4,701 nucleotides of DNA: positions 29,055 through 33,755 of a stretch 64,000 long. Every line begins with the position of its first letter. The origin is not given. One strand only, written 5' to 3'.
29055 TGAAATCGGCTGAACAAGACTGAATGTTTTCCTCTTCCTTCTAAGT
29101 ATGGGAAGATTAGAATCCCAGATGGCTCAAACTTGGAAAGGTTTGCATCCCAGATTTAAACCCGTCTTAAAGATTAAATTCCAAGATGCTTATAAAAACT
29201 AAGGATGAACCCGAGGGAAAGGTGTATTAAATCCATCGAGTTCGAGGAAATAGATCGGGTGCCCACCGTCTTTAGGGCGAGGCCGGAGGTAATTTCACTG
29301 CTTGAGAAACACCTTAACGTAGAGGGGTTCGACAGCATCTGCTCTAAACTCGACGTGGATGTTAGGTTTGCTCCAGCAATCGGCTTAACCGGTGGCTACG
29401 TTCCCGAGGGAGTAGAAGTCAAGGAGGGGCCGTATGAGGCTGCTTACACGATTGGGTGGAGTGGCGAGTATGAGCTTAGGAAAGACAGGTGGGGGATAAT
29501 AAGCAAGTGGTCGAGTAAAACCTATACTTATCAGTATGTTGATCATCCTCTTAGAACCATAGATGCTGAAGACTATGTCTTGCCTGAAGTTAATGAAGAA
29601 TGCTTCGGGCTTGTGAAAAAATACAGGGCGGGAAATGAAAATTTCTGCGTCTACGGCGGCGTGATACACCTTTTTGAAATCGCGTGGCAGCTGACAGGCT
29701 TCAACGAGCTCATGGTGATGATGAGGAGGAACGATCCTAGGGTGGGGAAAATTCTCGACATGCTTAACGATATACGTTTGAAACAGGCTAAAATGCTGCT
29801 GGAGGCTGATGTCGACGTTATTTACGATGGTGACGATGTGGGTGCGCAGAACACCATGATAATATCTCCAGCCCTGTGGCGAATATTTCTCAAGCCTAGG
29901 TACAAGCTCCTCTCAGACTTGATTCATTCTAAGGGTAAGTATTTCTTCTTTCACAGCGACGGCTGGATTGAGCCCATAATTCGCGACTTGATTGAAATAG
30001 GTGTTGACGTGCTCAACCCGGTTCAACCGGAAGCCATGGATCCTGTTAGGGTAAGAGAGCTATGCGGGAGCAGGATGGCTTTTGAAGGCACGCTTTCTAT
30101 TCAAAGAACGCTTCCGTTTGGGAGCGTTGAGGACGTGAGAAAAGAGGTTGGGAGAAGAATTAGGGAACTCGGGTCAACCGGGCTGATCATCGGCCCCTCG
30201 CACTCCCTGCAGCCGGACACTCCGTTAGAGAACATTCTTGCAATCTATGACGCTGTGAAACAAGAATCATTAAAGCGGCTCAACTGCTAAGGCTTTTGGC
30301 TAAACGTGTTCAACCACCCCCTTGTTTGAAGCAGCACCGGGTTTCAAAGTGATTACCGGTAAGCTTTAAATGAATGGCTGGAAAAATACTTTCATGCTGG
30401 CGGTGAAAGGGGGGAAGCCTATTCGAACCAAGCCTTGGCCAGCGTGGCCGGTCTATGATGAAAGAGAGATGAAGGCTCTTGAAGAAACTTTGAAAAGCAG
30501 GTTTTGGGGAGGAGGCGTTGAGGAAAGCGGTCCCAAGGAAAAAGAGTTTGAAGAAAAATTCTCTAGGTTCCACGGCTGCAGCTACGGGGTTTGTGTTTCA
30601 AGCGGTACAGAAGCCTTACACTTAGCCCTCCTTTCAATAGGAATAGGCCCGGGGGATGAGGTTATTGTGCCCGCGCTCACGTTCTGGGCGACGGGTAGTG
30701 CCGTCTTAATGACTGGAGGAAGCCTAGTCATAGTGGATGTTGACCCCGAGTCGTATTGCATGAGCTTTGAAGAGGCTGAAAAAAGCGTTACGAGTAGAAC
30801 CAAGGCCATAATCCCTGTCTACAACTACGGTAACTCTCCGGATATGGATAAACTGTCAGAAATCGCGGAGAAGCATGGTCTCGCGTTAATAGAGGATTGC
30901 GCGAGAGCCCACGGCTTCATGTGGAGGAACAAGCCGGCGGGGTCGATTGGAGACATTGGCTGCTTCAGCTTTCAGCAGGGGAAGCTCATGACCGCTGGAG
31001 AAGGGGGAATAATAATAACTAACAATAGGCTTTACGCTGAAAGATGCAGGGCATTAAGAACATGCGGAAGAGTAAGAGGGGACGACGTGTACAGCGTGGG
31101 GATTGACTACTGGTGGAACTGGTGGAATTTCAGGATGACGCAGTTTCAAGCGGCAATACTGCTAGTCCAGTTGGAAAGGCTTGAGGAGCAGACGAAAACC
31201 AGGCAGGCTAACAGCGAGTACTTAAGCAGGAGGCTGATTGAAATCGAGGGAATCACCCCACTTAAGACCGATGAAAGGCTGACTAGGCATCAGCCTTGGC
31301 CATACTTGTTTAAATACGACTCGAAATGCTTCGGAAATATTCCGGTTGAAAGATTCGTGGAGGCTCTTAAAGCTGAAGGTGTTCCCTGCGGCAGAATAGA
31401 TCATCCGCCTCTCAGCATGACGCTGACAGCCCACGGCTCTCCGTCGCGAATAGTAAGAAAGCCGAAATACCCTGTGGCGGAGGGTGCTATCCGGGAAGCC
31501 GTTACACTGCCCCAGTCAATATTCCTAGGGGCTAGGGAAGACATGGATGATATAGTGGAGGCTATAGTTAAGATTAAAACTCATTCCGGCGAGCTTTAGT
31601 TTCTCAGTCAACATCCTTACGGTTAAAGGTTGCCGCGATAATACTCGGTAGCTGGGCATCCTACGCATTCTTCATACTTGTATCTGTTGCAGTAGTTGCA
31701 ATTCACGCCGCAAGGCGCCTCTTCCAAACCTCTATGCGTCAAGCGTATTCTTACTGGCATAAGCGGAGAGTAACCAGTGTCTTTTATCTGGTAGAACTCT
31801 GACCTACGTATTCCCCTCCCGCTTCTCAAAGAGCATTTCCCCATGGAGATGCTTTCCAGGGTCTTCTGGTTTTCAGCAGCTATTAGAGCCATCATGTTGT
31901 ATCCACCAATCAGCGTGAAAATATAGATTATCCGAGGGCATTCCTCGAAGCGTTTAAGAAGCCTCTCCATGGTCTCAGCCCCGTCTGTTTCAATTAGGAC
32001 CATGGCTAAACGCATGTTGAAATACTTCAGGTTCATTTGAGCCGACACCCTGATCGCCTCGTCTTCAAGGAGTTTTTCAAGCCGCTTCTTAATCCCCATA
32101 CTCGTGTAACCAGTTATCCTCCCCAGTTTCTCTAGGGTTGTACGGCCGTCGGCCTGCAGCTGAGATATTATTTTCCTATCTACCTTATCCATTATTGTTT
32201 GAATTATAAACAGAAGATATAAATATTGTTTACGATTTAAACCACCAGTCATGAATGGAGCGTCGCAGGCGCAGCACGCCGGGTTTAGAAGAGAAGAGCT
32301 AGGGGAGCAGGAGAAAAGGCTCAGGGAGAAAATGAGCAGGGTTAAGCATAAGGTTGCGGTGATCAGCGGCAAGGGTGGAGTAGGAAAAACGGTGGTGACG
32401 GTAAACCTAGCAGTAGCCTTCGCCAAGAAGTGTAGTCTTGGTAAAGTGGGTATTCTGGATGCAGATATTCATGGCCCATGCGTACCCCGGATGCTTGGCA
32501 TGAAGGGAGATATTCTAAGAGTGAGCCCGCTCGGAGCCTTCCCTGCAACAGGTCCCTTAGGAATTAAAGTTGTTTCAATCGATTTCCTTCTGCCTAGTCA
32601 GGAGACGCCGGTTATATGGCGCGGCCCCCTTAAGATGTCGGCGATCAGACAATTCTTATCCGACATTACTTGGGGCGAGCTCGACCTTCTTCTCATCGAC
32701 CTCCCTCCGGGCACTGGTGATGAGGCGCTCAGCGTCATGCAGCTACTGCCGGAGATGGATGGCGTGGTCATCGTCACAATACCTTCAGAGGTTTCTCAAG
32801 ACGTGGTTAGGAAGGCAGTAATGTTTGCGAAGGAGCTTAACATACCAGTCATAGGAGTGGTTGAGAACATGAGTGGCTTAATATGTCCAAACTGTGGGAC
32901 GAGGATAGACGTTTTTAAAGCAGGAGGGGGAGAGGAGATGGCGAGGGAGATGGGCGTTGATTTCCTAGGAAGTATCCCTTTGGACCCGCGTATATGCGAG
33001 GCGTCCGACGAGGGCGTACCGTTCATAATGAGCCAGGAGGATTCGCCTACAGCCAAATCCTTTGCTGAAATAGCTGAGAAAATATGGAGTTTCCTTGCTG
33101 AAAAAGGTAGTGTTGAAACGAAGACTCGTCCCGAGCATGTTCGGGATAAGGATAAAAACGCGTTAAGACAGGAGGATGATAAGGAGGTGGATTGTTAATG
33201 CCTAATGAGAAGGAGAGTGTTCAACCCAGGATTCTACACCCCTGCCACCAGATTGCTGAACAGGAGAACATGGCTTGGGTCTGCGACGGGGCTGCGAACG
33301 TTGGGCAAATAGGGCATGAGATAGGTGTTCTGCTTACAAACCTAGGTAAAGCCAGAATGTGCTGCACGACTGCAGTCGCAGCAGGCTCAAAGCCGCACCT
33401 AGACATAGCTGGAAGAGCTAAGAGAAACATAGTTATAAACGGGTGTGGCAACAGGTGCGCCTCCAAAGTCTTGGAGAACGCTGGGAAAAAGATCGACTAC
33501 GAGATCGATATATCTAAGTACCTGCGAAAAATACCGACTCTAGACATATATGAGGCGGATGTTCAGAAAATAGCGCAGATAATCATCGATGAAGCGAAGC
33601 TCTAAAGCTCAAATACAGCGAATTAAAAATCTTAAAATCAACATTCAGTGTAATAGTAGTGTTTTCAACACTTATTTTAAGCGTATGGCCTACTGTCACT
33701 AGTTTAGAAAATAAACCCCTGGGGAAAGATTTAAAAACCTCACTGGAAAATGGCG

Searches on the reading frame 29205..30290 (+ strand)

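Call 50: search_protein_families(library=pfam, proteins=[window:29205-30290:+], max_evalue=0.00001)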
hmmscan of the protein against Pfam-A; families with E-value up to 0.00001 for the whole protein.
window:29205-30290:+ (361 aa): 1 family
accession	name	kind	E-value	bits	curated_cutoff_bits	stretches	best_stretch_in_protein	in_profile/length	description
PF01208.23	URO-D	-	9.3e-21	74.6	23.9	1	144-353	134-345/346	Uroporphyrinogen decarboxylase (URO-D)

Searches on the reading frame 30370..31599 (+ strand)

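Call 50: search_protein_families(library=pfam, proteins=[window:30370-31599:+], max_evalue=0.00001)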
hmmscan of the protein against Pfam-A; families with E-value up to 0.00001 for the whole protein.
window:30370-31599:+ (409 aa): 3 families
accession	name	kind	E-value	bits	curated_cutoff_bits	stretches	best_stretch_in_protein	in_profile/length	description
PF01041.23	DegT_DnrJ_EryC1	-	1.4e-93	314.5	19.8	1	30-399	4-359/360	DegT/DnrJ/EryC1/StrS aminotransferase family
PF00155.27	Aminotran_1_2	-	6e-07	29.4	19.7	1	54-178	39-187/361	Aminotransferase class I and II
PF01212.27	Beta_elim_lyase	-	9.6e-07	28.8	27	1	55-295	32-271/288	Beta-eliminating lyase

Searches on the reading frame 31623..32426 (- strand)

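Call 50: search_protein_families(library=pfam, proteins=[window:31623-32426:-], max_evalue=0.00001)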
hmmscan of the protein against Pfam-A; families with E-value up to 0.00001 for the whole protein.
window:31623-32426:- (267 aa): 2 families
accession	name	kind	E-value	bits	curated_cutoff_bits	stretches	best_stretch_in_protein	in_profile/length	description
PF13404.12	HTH_AsnC-type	-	9.7e-10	38.6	27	1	79-119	1-41/42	AsnC-type helix-turn-helix domain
PF13412.12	HTH_24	-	2.7e-08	33.7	21.9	1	79-125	1-47/48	Winged helix-turn-helix DNA-binding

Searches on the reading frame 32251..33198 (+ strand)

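Call 50: search_protein_families(library=pfam, proteins=[window:32251-33198:+], max_evalue=0.00001)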
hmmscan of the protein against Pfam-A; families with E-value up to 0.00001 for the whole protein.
window:32251-33198:+ (315 aa): 2 families
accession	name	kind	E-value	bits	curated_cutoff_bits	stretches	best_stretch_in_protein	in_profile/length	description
PF10609.15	ParA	-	2.3e-95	319.2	27.1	1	31-278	2-245/246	NUBPL iron-transfer P-loop NTPase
PF01656.29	CbiA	-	1.1e-12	48.5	25.4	1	35-257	1-124/125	CobQ/CobB/MinD/ParA nucleotide binding domain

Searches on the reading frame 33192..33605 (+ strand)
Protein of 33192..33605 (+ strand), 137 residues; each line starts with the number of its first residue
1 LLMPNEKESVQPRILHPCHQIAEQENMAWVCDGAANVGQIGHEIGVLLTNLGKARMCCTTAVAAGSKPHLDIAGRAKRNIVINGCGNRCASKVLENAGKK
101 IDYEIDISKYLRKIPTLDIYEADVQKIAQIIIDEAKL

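Call 50: search_protein_families(library=pfam, proteins=[window:33192-33605:+], max_evalue=0.00001)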
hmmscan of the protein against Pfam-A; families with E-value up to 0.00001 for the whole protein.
window:33192-33605:+ (137 aa): 1 family
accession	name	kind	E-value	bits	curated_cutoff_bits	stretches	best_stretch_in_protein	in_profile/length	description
PF08859.16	DGC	-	9.4e-22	77.5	27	1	30-129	4-104/106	DGC domain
